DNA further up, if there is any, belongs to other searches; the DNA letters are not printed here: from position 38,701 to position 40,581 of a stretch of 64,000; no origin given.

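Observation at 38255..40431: BadA/HbaA-type aromatic acid-CoA ligase co-transcribed with an HD-domain hydrolase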

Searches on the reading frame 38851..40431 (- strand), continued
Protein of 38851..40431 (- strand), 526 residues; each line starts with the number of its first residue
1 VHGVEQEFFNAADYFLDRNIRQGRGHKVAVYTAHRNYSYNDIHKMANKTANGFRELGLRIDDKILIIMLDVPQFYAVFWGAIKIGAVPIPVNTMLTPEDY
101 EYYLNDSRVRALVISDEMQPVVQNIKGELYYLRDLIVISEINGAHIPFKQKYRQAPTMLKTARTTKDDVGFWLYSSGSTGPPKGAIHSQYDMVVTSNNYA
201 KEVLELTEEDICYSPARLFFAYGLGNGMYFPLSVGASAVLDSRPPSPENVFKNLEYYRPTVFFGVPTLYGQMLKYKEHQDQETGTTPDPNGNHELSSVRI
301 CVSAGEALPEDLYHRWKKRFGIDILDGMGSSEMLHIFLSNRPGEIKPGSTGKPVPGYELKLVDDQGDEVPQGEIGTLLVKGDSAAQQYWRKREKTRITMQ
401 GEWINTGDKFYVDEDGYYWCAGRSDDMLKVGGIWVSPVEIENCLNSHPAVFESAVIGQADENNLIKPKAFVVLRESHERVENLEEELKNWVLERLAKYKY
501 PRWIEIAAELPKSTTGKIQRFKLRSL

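Call 66: list_cluster_members(proteins=[P0241, P0243, P0244, P0245, P0247, P0248, P0249, P0250, P0252, P0253])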
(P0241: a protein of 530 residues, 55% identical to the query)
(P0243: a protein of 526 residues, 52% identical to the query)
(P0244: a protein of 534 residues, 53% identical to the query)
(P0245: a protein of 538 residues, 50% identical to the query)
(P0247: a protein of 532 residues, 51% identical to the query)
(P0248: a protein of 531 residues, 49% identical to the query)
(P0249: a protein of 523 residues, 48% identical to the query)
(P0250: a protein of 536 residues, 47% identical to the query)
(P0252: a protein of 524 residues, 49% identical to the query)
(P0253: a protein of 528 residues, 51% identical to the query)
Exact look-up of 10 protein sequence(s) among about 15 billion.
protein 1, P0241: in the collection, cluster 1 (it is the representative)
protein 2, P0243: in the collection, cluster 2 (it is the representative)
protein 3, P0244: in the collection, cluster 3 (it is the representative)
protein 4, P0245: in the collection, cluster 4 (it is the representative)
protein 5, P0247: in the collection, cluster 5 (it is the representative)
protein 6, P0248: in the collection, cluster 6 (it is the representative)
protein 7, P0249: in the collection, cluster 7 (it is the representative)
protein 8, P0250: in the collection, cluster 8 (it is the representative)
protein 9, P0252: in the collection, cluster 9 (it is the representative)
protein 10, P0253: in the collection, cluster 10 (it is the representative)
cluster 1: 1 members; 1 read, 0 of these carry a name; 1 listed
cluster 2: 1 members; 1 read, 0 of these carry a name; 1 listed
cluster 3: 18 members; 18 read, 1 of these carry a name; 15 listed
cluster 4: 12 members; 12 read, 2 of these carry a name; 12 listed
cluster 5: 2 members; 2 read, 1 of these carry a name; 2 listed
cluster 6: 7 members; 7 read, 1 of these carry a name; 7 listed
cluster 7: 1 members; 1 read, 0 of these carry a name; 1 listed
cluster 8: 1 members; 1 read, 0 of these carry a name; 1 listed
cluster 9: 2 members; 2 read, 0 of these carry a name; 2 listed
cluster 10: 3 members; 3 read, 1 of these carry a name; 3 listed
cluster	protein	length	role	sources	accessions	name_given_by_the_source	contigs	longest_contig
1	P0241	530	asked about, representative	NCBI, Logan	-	-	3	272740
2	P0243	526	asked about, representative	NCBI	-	-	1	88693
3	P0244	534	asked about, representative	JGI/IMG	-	-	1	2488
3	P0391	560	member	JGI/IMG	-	benzoate-CoA ligase family protein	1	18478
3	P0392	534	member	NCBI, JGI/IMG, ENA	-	-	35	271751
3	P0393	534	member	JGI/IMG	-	-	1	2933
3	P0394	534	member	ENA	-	-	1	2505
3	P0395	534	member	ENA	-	-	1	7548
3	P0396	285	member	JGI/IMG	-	-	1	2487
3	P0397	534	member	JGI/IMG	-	-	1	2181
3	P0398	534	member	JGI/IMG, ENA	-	-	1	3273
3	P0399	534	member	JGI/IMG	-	-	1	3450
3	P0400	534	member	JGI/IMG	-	-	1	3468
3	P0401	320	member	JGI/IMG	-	-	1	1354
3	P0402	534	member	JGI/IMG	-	-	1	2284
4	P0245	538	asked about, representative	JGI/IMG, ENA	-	-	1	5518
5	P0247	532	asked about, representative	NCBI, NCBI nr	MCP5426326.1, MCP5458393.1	MAG: benzoate-CoA ligase family protein [Gammaproteobacteria bacterium] | benzoate-CoA ligase family protein [Gammaproteobacteria bacterium]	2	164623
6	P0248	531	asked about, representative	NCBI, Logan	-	-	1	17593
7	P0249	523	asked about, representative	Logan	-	-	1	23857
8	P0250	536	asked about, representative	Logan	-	-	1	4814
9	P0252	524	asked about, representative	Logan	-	-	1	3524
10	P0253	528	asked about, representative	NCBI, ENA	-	-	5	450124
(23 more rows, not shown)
